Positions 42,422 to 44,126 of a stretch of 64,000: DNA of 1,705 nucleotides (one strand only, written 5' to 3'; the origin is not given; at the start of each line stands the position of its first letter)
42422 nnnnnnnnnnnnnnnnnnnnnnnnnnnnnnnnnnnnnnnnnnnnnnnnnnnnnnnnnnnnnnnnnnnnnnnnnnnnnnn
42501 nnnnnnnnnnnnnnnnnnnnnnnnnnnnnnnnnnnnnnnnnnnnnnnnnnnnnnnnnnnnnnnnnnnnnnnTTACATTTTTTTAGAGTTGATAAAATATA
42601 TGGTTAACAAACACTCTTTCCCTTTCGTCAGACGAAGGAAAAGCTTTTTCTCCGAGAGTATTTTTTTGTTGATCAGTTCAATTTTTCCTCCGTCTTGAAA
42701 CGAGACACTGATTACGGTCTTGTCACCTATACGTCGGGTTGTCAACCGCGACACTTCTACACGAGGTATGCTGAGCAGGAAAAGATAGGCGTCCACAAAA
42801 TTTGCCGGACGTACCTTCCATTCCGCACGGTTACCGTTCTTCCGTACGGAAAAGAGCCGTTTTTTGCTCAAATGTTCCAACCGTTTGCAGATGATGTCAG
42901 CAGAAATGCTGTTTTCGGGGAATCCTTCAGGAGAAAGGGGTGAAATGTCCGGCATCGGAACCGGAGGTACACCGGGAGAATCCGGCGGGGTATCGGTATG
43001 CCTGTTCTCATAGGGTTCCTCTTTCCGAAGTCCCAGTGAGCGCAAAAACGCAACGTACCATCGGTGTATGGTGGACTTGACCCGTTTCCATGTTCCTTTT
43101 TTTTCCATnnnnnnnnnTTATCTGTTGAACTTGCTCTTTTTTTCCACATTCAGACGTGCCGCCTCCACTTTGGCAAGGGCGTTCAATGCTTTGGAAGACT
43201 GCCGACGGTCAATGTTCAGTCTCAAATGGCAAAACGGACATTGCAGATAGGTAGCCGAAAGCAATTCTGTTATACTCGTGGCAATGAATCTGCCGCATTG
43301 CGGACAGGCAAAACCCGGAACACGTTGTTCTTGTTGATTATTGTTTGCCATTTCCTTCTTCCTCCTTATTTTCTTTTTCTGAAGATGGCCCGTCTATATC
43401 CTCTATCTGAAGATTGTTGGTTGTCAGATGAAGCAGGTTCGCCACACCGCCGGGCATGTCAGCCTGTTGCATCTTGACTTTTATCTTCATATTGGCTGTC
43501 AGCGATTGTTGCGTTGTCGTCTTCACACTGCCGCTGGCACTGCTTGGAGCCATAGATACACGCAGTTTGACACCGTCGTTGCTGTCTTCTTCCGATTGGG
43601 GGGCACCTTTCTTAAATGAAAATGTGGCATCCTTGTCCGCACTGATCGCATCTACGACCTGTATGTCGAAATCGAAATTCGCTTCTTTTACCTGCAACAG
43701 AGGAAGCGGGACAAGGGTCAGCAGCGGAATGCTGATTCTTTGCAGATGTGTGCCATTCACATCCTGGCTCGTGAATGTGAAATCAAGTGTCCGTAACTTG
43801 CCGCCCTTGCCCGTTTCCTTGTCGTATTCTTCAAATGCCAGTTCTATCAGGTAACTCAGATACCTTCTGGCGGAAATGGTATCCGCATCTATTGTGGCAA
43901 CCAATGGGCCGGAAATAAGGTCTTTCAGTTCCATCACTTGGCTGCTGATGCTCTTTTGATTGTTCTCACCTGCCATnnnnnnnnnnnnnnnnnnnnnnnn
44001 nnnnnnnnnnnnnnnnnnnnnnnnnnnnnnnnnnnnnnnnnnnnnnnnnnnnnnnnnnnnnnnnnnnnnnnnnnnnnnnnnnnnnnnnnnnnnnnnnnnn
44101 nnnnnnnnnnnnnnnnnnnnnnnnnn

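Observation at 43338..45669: Three divergent paralogues sharing a GPL-helix and a PLLT(I/L)VP(I/L)P strand motif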

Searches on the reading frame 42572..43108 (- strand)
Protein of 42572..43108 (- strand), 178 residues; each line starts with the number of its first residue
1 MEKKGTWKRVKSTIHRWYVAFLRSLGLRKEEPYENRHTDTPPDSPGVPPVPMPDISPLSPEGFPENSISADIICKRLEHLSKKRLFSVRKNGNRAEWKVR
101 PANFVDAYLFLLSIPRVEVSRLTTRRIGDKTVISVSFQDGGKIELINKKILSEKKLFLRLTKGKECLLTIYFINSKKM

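Call 3: search_protein_families(library=pfam, proteins=[window:42572-43108:-], max_evalue=0.1)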
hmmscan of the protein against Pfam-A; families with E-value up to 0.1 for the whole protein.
window:42572-43108:- (178 aa): 0 families

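Call 4: search_protein_families(library=padloc, proteins=[window:42572-43108:-], max_evalue=0.1)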
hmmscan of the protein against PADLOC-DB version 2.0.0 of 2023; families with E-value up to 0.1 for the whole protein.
window:42572-43108:- (178 aa): 0 families

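Call 8: search_protein_families(library=ncbifam, proteins=[window:42572-43108:-], max_evalue=0.1)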
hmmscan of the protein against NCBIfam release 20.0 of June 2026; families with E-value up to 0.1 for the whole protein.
window:42572-43108:- (178 aa): 0 families

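Call 9: search_protein_families(library=phrogs, proteins=[window:42572-43108:-], max_evalue=0.1)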
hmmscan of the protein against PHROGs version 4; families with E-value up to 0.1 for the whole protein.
window:42572-43108:- (178 aa): 0 families

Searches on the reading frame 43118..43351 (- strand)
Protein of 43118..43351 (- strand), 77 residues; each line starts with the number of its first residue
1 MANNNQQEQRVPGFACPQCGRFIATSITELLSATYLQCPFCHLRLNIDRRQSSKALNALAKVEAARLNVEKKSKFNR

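Call 3: search_protein_families(library=pfam, proteins=[window:43118-43351:-], max_evalue=0.1)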
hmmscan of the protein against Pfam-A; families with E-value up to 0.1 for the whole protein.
window:43118-43351:- (77 aa): 16 families
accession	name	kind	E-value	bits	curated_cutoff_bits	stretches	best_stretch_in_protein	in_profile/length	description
PF23548.1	Zn_ribbon_FGT1_2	-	0.00055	19.9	27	0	13-21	20-28/35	FORGETTER1 second zinc ribbon domain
PF10571.15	UPF0547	-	0.013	16.1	29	0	16-28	3-15/26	Uncharacterised protein family UPF0547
PF05129.18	Zn_ribbon_Elf1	-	0.015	15.8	29.8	1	13-57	22-68/79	Transcription elongation factor Elf1 like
PF08209.17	Sgf11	-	0.015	15.3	26.4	0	14-26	5-17/33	Sgf11 (transcriptional regulation protein)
PF12647.12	RNHCP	-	0.017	15.5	24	1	13-74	3-62/90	RNHCP domain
PF24859.1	FdhE_central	-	0.018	15.6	27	1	16-48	2-38/39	FdhE, central domain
PF24441.1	DUF7560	-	0.022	14.9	27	0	14-22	6-14/44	Family of unknown function (DUF7560)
PF18439.7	zf_UBZ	-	0.024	14.7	25.6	0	14-25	3-14/32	Ubiquitin-Binding Zinc Finger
PF22289.1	DmmA-like_C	-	0.038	14.4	27.4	0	27-48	10-31/44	Dimethylamine monooxygenase subunit DmmA-like, C-terminal domain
PF12760.12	Zn_ribbon_IS1595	-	0.059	13.8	25.4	0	13-42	18-44/46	Transposase zinc-ribbon domain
PF24460.1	DUF7575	-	0.065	13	28.5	0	15-21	5-11/28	Domain of unknown function (DUF7575)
PF25169.1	DUF7830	-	0.066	13.5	27.5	0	36-53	35-52/72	Domain of unknown function (DUF7830)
PF14447.12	Prok-RING_4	-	0.067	13.5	27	0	35-47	30-42/46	Prokaryotic RING finger family 4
PF23454.1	Zn_ribbon_Brz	-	0.076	14.1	27.9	0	33-46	3-16/58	Transcriptional regulator Brz zinc beta ribbon domain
PF04606.18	Ogr_Delta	-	0.089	13.2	26.3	0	16-34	2-20/47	Ogr/Delta-like zinc finger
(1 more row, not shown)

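Call 4: search_protein_families(library=padloc, proteins=[window:43118-43351:-], max_evalue=0.1)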
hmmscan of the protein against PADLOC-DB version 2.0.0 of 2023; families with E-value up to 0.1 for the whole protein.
window:43118-43351:- (77 aa): 0 families

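Call 8: search_protein_families(library=ncbifam, proteins=[window:43118-43351:-], max_evalue=0.1)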
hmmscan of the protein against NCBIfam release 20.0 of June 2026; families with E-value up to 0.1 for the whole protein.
window:43118-43351:- (77 aa): 6 families
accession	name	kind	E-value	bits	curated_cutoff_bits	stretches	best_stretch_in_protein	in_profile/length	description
NF011482.0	PRK14892.1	equivalog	0.00042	20.2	109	1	8-61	15-68/101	putative transcription elongation factor Elf1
NF038384.1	zinc_YnfU_fam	subfamily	0.0037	16.8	36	1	14-43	17-46/52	YnfU family zinc-binding protein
NF011481.0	PRK14890.1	equivalog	0.011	15.8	61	0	9-41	23-56/61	putative Zn-ribbon RNA-binding protein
TIGR03831.1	YgiT_finger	domain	0.024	14.9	20.2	0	11-23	30-42/46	YgiT-type zinc finger protein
TIGR00155.1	pqiA_fam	subfamily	0.029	13.4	260.35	1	10-60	10-58/403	PqiA/YebS family transporter subunit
NF008583.0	PRK11545.1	equivalog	0.06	12.8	265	1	23-58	24-59/177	gluconokinase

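Call 9: search_protein_families(library=phrogs, proteins=[window:43118-43351:-], max_evalue=0.1)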
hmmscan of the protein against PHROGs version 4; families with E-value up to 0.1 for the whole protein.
window:43118-43351:- (77 aa): 6 families
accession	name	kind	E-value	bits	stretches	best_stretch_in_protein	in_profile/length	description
phrog_4875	-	unknown function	0.00029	22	1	14-62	13-55/77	-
phrog_4852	-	unknown function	0.019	15.6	1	3-60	3-54/194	-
phrog_2834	-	unknown function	0.022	15.6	0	7-28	43-64/78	-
phrog_1257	-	moron, auxiliary metabolic gene and host takeover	0.063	14.5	0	30-54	26-50/97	ribosome associated inhibitor A; zinc finger domain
phrog_25323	-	unknown function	0.073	14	1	4-46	73-113/159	-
phrog_3786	-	unknown function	0.082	13.9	0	11-42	31-65/86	-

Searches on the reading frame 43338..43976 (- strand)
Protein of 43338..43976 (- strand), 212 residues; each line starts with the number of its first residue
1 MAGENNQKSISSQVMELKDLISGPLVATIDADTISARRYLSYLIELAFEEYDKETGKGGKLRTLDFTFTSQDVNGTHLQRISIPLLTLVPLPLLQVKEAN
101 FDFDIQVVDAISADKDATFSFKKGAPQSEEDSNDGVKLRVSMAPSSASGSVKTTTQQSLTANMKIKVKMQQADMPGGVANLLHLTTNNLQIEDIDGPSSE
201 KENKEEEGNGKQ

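Call 3: search_protein_families(library=pfam, proteins=[window:43338-43976:-], max_evalue=0.1)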
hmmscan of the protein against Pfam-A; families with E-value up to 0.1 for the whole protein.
window:43338-43976:- (212 aa): 3 families
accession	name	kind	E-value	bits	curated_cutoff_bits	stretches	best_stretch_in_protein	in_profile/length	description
PF11655.13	DUF2589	-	2.3e-19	70.7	23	1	17-186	2-152/154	Protein of unknown function (DUF2589)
PF11075.13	DUF2780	-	0.019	15.5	27.5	1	149-194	42-88/176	Protein of unknown function VcgC/VcgE (DUF2780)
PF15305.11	IFT43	-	0.097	13.3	27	0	124-178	45-95/136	Intraflagellar transport protein 43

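Call 4: search_protein_families(library=padloc, proteins=[window:43338-43976:-], max_evalue=0.1)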
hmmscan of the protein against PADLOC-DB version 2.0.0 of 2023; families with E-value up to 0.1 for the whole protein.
window:43338-43976:- (212 aa): 0 families

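Call 8: search_protein_families(library=ncbifam, proteins=[window:43338-43976:-], max_evalue=0.1)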
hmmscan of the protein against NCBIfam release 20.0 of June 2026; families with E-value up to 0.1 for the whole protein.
window:43338-43976:- (212 aa): 0 families

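Call 9: search_protein_families(library=phrogs, proteins=[window:43338-43976:-], max_evalue=0.1)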
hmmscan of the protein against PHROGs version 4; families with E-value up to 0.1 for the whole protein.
window:43338-43976:- (212 aa): 0 families

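Call 16: search_solved_structures(query=window:43338-43976:-, max_evalue=10)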
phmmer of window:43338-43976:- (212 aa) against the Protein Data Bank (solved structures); distinct sequences matched with E-value up to 10: 7.
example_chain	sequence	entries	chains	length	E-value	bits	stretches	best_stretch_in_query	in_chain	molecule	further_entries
4kjy_B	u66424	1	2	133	0.045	17.1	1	97-148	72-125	High-affinity SIRPa variant FD6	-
7ygg_A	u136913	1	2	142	0.059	16.7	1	96-150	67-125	SIRPA protein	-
2wng_A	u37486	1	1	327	0.07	16.5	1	96-155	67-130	TYROSINE-PROTEIN PHOSPHATASE NON-RECEPTOR TYPE SUBSTRATE 1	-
2jjs_A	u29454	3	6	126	0.091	16.1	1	96-146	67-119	TYROSINE-PROTEIN PHOSPHATASE NON-RECEPTOR TYPE SUBSTRATE 1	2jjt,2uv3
9sid_A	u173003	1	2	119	0.26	14.7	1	96-145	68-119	human SIRP alpha V2 - Q52F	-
9sia_A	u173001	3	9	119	0.26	14.7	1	96-145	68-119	human SIRP alpha V2 | Isoform 4 of Tyrosine-protein phosphatase non-receptor type substrate 1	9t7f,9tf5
9sic_A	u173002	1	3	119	0.27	14.6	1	96-145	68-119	human SIRP alpha V2 - Q52A mutant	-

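Call 22: find_homologous_proteins(query=window:43338-43976:-, max_evalue=0.001)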
Query window:43338-43976:- (212 aa): 703 proteins with E <= 0.001 among 899 candidates; the best 120 are listed.
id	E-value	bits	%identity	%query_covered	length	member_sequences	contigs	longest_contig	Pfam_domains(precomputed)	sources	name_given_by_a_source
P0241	3.4e-125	433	97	100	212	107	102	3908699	PF11655.14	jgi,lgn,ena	-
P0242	7.9e-105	367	83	100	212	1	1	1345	PF11655.14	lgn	-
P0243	9.4e-102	357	81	100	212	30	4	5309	PF11655.14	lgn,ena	-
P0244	2.4e-99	349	99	79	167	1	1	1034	PF11655.14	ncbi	-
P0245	2.9e-93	329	74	100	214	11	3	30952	PF11655.14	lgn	-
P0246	1.7e-92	327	76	100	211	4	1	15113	PF11655.14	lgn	-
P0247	7.8e-91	321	74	100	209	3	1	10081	PF11655.14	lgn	-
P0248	8.9e-91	321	72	100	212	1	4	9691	PF11655.14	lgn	-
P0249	2.0e-88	313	72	98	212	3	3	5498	PF11655.14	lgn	-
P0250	4.1e-88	312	71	100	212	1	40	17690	PF11655.14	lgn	-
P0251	5.9e-88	312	96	74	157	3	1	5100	PF11655.14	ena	-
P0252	6.6e-88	312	69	98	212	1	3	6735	PF11655.14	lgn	-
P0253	7.6e-88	312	70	96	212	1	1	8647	PF11655.14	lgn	-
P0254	1.8e-87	310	72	92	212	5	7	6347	PF11655.14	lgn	-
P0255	3.3e-87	309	74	97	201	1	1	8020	PF11655.14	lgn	-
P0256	4.8e-87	309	71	94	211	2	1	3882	PF11655.14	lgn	-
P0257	1.0e-86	308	70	96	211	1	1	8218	PF11655.14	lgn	-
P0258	1.7e-86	307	71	94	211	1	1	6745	PF11655.14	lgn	-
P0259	2.6e-86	307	74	89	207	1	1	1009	PF11655.14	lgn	-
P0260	3.5e-86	306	68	98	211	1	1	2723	PF11655.14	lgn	-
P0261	8.0e-86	305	68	98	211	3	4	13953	PF11655.14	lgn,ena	-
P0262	1.6e-85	304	71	94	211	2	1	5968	PF11655.14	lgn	-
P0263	1.4e-84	301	69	98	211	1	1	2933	PF11655.14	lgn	-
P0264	2.3e-84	300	73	93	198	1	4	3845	PF11655.14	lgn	-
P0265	2.6e-84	300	68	97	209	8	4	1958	PF11655.14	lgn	-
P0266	4.8e-84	299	68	100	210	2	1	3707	PF11655.14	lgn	-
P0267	1.6e-83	297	68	97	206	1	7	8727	PF11655.14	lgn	-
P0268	3.5e-83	296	68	100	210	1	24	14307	PF11655.14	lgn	-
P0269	3.7e-83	296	68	97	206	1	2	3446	PF11655.14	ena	-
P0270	4.0e-83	296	68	97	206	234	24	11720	PF11655.14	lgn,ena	-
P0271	4.3e-83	296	68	97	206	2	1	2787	PF11655.14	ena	-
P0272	5.0e-83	296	68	97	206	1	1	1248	PF11655.14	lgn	-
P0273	5.9e-83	296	68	97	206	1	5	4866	PF11655.14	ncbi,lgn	ncbi:MAG: DUF2589 domain-containing protein [Prevotella sp.]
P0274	7.7e-83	295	68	97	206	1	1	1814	PF11655.14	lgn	-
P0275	9.9e-83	295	68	97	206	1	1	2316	PF11655.14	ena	-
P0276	1.1e-82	295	67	97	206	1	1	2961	PF11655.14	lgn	-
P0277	1.2e-82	295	67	100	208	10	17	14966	PF11655.14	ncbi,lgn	-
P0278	1.5e-82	294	69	92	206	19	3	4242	PF11655.14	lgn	-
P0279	3.9e-82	293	71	91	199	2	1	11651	PF11655.14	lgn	-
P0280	4.1e-82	293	69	94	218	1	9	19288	PF11655.14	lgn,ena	-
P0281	3.9e-81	290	67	99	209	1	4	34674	PF11655.14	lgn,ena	-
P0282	4.9e-81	289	66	98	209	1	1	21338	PF11655.14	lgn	-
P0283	7.0e-81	289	68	97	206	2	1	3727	PF11655.14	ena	-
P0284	7.8e-81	289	66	92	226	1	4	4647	PF11655.14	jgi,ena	jgi:Protein of unknown function (DUF2589).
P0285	8.6e-81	289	69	94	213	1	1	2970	PF11655.14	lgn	-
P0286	9.6e-81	288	66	99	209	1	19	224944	PF11655.14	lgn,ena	-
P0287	1.5e-80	288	72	89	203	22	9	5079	PF11655.14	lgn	-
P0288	1.6e-80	288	68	97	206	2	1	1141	PF11655.14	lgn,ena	-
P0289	2.4e-80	287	66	97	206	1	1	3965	PF11655.14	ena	-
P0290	3.5e-80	287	72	89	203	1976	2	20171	PF11655.14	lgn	-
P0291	6.4e-80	286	65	97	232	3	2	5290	PF11655.14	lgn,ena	-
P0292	6.6e-80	286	68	94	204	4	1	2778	PF11655.14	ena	-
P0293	7.9e-80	285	70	92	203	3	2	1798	PF11655.14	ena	-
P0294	1.3e-79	285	66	97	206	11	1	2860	PF11655.14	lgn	-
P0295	1.3e-79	285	68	92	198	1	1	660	PF11655.14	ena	-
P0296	2.1e-79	284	71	90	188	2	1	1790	PF11655.14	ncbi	-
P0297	2.4e-79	284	66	97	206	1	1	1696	PF11655.14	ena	-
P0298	3.5e-79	283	70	93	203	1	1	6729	PF11655.14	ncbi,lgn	-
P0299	4.9e-79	283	72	89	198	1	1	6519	PF11655.14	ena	-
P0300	6.1e-79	283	71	89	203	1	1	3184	PF11655.14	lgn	-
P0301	6.1e-79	283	68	93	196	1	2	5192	PF11655.14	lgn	-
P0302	7.6e-79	282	68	95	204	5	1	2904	PF11655.14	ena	-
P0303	8.5e-79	282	69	87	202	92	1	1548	PF11655.14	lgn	-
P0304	1.8e-78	281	66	97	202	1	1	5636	PF11655.14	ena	-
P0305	2.3e-78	281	68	93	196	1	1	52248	PF11655.14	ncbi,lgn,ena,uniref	ncbi:DUF2589 domain-containing protein [Prevotella merdae]|uniref:DUF2589 domain-containing protein 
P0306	2.6e-78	280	73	83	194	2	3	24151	PF11655.14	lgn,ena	-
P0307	2.7e-78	280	71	89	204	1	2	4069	PF11655.14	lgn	-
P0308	7.6e-78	279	63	98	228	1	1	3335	PF11655.14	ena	-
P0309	1.3e-77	278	70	91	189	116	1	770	PF11655.14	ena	-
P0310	2.9e-77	277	67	92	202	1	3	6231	PF11655.14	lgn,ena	-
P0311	3.5e-77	277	68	92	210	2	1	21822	PF11655.14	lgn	-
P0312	4.6e-77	276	69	89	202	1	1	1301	PF11655.14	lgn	-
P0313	4.8e-77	276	69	89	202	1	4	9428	PF11655.14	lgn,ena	-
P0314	5.0e-77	276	69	89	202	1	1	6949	PF11655.14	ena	-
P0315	5.2e-77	276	69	89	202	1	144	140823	PF11655.14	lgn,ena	-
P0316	5.5e-77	276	69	89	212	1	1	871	PF11655.14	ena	-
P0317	5.6e-77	276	69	89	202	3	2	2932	PF11655.14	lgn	-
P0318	6.8e-77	276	69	89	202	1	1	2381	PF11655.14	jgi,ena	-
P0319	1.1e-76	275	69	92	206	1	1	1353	PF11655.14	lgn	-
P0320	1.3e-76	275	69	89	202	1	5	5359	PF11655.14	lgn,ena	-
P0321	1.4e-76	275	68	92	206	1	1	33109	PF11655.14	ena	-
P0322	1.5e-76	275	69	92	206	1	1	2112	PF11655.14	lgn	-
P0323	1.8e-76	275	69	89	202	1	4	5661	PF11655.14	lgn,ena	-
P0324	1.9e-76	274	69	89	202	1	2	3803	PF11655.14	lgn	-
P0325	1.9e-76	274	69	89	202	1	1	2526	PF11655.14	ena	-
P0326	2.3e-76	274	69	89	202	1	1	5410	PF11655.14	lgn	-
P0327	2.6e-76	274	69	89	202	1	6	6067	PF11655.14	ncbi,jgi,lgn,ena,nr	ncbi:MAG: DUF2589 domain-containing protein [Bacteroidales bacterium]|nr:DUF2589 domain-containing p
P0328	4.1e-76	273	66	91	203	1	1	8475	PF11655.14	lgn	-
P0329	4.7e-76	273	72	83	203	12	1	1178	PF11655.14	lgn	-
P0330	1.0e-75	272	66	92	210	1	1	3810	PF11655.14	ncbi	-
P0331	1.0e-75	272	62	98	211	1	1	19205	PF11655.14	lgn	-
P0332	1.2e-75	272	69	89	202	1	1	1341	PF11655.14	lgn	-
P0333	1.6e-75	271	68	89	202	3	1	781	PF11655.14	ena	-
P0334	4.7e-75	270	68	81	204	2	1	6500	PF11655.14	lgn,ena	-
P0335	2.0e-74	268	67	89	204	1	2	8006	PF11655.14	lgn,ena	-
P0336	2.1e-74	268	67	89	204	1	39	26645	PF11655.14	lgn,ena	-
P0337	2.3e-74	268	67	89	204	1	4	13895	PF11655.14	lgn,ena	-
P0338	2.4e-74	268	70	85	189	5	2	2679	PF11655.14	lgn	-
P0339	2.8e-74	267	69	87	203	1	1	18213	PF11655.14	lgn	-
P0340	3.7e-74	267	67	89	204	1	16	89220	PF11655.14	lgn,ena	-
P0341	8.5e-74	266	64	96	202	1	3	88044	PF11655.14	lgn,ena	-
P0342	1.1e-73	265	67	89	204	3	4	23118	PF11655.14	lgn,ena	-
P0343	1.1e-73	265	64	96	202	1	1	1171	PF11655.14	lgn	-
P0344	1.3e-73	265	67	88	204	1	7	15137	PF11655.14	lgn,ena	-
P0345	1.4e-73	265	66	90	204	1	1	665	PF11655.14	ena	-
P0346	1.5e-73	265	67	89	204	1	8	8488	PF11655.14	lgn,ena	-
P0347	2.3e-73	264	67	88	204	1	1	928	PF11655.14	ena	-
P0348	2.4e-73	264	66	89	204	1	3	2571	PF11655.14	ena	-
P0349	2.4e-73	264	65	92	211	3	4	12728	PF11655.14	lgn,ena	-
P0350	2.5e-73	264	67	89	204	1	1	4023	PF11655.14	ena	-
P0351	2.9e-73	264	64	92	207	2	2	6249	PF11655.14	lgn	-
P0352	3.1e-73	264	64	92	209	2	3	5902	PF11655.14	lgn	-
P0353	5.4e-73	263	68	85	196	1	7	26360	PF11655.14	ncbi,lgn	-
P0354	6.6e-73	263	66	89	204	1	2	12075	PF11655.14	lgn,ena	-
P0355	7.0e-73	263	64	95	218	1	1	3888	PF11655.14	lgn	-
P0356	1.1e-72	262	66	88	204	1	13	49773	PF11655.14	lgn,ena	-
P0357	1.1e-72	262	66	90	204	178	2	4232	PF11655.14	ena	-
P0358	1.3e-72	262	63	94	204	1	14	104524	PF11655.14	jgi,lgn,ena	-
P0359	1.4e-72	262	66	88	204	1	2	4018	PF11655.14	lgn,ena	-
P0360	1.4e-72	262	66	90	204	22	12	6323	PF11655.14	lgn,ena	-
